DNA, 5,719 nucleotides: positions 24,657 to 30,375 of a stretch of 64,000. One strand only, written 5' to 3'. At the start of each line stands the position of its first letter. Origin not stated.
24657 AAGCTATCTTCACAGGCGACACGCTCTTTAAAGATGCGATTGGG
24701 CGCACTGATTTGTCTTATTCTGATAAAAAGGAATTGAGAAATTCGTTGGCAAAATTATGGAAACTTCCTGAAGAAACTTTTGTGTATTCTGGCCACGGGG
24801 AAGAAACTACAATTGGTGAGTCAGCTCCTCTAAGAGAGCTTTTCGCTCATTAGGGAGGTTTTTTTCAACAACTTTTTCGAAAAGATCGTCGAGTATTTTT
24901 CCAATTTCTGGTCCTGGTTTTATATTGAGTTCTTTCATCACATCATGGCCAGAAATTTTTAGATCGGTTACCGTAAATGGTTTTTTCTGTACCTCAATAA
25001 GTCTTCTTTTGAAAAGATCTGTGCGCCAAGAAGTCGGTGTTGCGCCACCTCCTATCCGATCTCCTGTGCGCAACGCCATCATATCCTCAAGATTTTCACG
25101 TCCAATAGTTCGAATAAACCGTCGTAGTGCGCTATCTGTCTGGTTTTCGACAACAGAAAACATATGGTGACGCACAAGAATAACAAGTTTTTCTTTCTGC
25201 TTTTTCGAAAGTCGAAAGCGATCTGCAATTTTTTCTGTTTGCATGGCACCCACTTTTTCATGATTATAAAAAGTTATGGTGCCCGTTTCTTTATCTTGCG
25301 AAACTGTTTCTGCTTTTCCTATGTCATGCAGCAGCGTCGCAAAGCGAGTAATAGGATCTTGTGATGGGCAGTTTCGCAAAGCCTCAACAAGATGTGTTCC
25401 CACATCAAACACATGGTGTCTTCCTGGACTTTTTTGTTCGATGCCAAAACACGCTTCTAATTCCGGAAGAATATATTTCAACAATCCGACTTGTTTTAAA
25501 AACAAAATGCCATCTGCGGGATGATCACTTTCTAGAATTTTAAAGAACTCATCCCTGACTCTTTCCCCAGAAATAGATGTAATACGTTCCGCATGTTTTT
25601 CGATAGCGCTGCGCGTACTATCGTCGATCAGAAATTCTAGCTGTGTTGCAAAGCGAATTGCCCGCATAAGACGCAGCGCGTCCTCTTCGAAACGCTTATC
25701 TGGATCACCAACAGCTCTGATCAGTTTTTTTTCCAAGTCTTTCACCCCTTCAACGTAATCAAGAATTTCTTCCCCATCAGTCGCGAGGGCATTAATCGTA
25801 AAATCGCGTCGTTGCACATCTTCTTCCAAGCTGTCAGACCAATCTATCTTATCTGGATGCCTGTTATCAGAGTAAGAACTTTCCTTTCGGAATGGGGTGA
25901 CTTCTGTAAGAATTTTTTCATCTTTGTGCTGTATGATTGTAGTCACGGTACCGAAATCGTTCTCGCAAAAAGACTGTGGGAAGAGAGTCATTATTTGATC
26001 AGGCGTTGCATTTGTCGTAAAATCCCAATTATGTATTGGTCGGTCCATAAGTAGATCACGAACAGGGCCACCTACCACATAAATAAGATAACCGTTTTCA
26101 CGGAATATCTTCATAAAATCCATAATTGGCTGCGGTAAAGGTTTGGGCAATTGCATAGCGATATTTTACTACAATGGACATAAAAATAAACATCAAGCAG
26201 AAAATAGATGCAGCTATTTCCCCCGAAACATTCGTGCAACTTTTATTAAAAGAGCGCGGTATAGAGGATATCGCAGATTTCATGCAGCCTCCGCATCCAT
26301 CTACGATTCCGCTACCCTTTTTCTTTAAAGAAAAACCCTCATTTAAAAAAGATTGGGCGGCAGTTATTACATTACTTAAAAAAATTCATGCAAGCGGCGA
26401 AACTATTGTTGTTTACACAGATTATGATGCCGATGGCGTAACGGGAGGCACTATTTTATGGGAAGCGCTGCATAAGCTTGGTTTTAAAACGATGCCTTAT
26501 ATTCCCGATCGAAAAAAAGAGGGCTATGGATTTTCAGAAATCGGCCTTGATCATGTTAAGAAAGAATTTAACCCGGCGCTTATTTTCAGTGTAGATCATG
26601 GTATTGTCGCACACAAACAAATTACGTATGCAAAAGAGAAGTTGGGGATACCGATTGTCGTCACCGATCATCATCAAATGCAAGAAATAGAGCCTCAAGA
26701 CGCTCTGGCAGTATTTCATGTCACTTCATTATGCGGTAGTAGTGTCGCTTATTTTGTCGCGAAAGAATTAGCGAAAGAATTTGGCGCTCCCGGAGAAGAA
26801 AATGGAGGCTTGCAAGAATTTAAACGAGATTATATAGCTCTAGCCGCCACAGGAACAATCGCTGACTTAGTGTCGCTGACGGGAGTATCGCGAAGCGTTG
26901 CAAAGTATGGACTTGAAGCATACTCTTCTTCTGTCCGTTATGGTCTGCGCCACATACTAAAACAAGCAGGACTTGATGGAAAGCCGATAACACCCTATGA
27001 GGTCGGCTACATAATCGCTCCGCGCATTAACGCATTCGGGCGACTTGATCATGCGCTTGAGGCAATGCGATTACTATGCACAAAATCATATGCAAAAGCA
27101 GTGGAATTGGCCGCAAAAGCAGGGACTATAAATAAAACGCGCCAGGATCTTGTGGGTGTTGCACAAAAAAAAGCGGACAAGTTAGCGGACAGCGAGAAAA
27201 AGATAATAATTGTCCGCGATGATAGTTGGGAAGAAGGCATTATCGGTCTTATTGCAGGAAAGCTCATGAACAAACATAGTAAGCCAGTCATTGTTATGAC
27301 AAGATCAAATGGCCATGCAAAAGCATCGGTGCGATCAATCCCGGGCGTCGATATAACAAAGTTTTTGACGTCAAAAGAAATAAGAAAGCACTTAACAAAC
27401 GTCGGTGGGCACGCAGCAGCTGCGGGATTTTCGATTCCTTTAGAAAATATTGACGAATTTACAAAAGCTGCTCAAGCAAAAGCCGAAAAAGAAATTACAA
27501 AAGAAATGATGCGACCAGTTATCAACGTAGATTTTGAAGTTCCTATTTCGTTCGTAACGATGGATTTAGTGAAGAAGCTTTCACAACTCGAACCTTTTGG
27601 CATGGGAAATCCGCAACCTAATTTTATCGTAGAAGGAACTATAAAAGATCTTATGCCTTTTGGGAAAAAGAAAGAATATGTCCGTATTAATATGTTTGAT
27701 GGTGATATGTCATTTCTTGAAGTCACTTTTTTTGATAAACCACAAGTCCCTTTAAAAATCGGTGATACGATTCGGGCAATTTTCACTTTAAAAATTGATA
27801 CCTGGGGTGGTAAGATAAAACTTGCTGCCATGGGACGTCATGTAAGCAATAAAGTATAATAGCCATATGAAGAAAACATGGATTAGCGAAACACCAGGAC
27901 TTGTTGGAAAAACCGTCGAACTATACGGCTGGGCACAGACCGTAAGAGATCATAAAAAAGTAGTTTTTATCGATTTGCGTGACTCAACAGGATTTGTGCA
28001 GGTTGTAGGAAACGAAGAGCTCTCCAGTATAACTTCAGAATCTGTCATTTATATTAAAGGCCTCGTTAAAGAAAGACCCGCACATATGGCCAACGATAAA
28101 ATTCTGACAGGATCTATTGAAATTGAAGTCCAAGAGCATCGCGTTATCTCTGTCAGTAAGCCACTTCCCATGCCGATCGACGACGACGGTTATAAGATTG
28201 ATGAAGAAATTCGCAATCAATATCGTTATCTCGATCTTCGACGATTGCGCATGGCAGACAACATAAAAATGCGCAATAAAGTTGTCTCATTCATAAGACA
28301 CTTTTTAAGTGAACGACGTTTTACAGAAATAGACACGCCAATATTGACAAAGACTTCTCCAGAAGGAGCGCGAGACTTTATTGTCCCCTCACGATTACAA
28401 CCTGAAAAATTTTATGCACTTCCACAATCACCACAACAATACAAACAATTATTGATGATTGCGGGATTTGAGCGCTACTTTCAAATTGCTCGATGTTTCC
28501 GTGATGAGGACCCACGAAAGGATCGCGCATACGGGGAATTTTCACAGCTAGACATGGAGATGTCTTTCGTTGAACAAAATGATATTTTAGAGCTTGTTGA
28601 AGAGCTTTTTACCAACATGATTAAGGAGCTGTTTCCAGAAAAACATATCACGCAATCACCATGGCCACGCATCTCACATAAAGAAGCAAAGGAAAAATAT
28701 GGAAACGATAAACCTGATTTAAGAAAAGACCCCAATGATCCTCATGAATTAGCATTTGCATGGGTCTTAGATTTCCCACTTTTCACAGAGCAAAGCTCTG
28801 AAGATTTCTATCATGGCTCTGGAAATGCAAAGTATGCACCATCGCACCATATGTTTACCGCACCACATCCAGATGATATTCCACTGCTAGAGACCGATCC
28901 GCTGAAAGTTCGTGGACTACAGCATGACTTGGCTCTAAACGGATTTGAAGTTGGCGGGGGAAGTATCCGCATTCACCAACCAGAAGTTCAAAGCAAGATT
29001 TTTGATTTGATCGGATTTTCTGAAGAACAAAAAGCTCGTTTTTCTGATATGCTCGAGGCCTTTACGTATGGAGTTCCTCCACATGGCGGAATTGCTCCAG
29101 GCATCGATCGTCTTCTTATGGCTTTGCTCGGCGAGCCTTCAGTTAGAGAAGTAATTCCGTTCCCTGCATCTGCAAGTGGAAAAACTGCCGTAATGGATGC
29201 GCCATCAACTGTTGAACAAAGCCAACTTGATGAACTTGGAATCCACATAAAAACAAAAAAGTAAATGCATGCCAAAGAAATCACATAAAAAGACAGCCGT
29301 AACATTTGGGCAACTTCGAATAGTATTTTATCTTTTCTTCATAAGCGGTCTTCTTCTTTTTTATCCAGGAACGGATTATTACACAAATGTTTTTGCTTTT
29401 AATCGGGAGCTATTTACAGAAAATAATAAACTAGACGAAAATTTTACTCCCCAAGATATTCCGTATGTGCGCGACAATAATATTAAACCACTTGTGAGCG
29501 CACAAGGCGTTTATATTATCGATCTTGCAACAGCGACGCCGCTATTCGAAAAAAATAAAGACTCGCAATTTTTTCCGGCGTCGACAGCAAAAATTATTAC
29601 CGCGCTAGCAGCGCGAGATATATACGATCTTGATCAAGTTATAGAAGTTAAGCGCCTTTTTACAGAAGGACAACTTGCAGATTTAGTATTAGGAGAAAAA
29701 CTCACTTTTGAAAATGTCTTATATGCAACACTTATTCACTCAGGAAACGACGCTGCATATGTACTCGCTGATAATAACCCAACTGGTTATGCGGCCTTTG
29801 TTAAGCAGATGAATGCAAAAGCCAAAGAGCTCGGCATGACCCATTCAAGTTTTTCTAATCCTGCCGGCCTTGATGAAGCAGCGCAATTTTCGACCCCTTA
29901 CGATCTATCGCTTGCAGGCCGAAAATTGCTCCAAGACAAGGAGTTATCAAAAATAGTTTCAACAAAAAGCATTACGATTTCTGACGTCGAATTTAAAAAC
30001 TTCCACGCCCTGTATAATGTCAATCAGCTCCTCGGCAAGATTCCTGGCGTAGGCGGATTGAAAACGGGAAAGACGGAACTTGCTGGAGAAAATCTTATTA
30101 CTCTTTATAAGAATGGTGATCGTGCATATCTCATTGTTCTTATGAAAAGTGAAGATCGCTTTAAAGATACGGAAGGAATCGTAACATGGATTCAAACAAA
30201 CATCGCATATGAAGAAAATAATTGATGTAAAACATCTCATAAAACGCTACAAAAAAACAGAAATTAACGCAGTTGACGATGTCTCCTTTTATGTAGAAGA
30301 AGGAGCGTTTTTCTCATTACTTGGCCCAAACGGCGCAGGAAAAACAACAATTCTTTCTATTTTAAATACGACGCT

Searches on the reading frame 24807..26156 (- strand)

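Call 53: search_protein_families(library=pfam, proteins=[window:24807-26156:-], max_evalue=0.001)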
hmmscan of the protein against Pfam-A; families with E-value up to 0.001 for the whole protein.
window:24807-26156:- (449 aa): 4 families
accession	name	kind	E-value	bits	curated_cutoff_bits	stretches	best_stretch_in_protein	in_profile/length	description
PF01743.26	PolyA_pol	-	6.3e-34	117.5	23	1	25-147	1-126/126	Poly A polymerase head domain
PF12627.12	PolyA_pol_RNAbd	-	2.2e-19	69.4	22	1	175-235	2-62/64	Probable RNA and SrmB- binding site of polymerase A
PF13735.12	tRNA_NucTran2_2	-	2.6e-13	50.7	27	1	395-444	99-148/149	tRNA nucleotidyltransferase domain 2 putative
PF01966.28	HD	-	1.3e-07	32.4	22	1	248-336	4-90/116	HD domain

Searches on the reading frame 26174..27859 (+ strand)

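Call 53: search_protein_families(library=pfam, proteins=[window:26174-27859:+], max_evalue=0.001)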
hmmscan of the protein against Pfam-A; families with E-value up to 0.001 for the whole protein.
window:26174-27859:+ (561 aa): 3 families
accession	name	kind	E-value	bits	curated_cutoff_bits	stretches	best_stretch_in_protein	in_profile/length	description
PF17768.7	RecJ_OB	-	3e-19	69.5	27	1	452-551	1-102/107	RecJ OB domain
PF01368.27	DHH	-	2.6e-18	66.9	28.1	1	77-228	1-125/125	DHH family, N-terminal domain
PF02272.25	DHHA1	-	3.2e-16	60.1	25.9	1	342-438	2-101/102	DHHA1 domain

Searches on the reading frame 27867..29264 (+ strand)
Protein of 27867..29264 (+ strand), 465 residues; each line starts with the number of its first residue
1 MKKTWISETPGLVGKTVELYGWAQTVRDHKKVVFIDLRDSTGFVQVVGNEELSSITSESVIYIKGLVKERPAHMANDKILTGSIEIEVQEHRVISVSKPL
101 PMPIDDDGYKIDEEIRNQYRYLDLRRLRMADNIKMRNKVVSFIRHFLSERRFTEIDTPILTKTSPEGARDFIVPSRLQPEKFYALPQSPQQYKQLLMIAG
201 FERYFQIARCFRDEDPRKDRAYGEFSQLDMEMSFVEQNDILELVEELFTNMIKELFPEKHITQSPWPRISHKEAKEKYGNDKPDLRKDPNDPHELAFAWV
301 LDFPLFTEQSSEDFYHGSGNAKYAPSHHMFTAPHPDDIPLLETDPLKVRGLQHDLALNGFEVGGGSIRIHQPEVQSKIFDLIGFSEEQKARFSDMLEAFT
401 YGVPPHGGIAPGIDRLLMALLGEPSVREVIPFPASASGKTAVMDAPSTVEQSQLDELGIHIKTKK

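Call 53: search_protein_families(library=pfam, proteins=[window:27867-29264:+], max_evalue=0.001)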
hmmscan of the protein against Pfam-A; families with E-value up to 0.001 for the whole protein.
window:27867-29264:+ (465 aa): 2 families
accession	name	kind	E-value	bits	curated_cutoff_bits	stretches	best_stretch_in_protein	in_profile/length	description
PF00152.25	tRNA-synt_2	-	6.3e-110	367.5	25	1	112-434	1-306/308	tRNA synthetases class II (D, K and N)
PF01336.31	tRNA_anti-codon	-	5e-11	42.8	27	1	17-90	1-71/75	OB-fold nucleic acid binding domain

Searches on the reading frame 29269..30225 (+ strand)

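Call 53: search_protein_families(library=pfam, proteins=[window:29269-30225:+], max_evalue=0.001)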
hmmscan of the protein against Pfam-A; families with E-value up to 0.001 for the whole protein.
window:29269-30225:+ (318 aa): 3 families
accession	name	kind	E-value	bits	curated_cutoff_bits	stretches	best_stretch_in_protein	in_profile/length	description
PF00768.25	Peptidase_S11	-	7.1e-38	130.9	27.6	1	74-292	8-235/239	D-alanyl-D-alanine carboxypeptidase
PF13354.11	Beta-lactamase2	-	5.8e-10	39.3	22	1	80-228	1-154/214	Beta-lactamase enzyme family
PF02113.21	Peptidase_S13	-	7.1e-08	32.1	22.8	1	77-145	17-84/444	D-Ala-D-Ala carboxypeptidase 3 (S13) family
